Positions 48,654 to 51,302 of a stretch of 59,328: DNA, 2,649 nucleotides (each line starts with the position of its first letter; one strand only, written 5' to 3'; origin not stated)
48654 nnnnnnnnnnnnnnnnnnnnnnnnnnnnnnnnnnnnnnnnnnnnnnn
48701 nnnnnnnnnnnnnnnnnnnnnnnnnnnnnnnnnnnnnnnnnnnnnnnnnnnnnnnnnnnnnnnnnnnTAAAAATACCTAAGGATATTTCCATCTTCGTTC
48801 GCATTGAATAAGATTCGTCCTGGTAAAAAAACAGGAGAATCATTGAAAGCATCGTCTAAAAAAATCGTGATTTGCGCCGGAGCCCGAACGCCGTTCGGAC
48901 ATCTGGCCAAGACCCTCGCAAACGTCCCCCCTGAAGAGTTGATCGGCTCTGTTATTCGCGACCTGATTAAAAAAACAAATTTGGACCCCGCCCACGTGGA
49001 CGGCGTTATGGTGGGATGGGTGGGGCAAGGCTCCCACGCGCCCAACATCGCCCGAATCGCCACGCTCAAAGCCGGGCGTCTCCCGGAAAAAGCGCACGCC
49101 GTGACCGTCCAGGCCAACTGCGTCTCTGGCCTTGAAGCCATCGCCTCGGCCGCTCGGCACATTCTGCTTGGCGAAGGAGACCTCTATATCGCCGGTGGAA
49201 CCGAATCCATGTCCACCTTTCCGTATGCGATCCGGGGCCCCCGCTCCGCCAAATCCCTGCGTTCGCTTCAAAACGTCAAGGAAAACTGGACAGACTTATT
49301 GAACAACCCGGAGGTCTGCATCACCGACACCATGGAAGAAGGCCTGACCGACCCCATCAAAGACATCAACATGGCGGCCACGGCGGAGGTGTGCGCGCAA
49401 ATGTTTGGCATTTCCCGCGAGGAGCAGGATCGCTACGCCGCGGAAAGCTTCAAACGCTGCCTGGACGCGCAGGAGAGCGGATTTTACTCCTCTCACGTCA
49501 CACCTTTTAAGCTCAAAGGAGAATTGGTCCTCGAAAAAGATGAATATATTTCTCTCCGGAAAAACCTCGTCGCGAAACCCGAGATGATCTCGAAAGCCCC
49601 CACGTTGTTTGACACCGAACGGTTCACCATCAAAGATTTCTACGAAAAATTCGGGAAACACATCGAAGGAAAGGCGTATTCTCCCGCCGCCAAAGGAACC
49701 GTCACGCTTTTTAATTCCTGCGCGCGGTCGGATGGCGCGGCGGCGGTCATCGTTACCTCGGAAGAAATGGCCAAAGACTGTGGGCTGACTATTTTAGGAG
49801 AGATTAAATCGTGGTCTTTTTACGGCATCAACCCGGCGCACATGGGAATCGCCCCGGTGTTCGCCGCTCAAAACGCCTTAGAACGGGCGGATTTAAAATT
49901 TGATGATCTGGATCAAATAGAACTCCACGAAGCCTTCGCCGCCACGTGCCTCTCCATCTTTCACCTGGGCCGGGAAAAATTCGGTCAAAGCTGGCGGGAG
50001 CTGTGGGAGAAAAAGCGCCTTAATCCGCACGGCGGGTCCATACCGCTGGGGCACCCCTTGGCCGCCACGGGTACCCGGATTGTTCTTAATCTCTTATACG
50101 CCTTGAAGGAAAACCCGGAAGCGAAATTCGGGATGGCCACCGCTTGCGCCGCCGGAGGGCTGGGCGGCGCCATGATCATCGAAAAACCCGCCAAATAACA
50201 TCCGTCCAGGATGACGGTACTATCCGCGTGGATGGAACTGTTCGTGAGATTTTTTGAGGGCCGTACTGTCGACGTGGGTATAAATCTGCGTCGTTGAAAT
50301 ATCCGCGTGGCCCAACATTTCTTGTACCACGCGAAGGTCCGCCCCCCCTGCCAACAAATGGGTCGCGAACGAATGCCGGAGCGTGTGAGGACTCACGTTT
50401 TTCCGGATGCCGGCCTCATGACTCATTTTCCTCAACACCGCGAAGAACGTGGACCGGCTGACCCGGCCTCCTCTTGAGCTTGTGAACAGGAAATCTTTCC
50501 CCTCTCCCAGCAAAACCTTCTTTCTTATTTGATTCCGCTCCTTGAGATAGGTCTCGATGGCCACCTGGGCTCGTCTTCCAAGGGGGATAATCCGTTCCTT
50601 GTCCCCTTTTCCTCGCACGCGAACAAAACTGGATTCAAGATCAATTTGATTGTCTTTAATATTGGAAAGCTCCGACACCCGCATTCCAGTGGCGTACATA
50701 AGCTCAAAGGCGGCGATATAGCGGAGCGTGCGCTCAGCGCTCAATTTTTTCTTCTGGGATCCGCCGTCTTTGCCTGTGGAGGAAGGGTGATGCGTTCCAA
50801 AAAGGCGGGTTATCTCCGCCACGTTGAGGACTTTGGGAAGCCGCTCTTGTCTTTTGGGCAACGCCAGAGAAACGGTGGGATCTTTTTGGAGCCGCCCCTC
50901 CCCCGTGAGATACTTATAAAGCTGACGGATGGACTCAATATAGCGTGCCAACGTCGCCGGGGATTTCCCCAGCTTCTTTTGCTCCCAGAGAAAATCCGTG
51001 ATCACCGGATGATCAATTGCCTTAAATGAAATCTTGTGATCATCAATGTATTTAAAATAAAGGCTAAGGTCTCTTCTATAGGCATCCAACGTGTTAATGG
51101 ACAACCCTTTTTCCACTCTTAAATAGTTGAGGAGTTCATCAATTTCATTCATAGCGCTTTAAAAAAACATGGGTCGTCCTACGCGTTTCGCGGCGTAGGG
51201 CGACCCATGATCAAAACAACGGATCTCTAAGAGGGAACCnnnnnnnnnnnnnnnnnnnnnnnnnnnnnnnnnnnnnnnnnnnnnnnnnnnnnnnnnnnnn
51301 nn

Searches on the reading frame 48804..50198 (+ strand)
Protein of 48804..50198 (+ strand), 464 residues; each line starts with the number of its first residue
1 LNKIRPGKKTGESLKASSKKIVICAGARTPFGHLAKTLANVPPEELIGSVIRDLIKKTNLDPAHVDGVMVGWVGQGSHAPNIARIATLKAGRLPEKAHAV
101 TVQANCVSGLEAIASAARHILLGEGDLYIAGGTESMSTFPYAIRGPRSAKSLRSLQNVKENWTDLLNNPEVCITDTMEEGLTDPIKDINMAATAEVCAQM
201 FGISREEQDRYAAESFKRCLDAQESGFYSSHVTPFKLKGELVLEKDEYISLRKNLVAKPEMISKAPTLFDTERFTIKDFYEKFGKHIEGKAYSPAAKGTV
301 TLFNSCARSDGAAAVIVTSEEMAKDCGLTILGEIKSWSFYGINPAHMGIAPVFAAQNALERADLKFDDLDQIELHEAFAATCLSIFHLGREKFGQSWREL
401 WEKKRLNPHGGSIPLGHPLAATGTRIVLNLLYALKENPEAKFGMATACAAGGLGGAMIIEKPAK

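Call 78: search_protein_families(library=pfam, proteins=[window:48804-50198:+], max_evalue=0.001)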
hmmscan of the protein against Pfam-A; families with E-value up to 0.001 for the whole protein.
window:48804-50198:+ (464 aa): 3 families
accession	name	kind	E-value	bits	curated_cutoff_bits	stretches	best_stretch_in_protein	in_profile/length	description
PF00108.29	Thiolase_N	-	8.6e-52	176.5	26.4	1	21-251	1-219/260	Thiolase, N-terminal domain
PF02803.24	Thiolase_C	-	6.2e-33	113.5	27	1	329-461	2-123/123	Thiolase, C-terminal domain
PF00109.32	ketoacyl-synt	-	2.9e-07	30.8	20.8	1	91-138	159-206/252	Beta-ketoacyl synthase, N-terminal domain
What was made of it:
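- Checked: A 464-aa thiolase lies at 48804-50198 on the + strand (call 78).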

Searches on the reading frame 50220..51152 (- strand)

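Call 78: search_protein_families(library=pfam, proteins=[window:50220-51152:-], max_evalue=0.001)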
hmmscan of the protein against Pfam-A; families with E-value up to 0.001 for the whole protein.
window:50220-51152:- (310 aa): 4 families
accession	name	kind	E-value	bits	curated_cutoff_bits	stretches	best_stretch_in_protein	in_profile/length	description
PF00589.27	Phage_integrase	-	2.8e-46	157.9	27.1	1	142-295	21-169/172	Phage integrase family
PF02899.23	Phage_int_SAM_1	-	1.7e-19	70.3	22.3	1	4-86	1-83/83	Phage integrase, N-terminal SAM-like domain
PF13495.12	Phage_int_SAM_4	-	0.00045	21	27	0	2-40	44-82/85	Phage integrase, N-terminal SAM-like domain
PF13102.12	Phage_int_SAM_5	-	0.00051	20.8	22.3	0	18-92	18-92/98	Phage integrase SAM-like domain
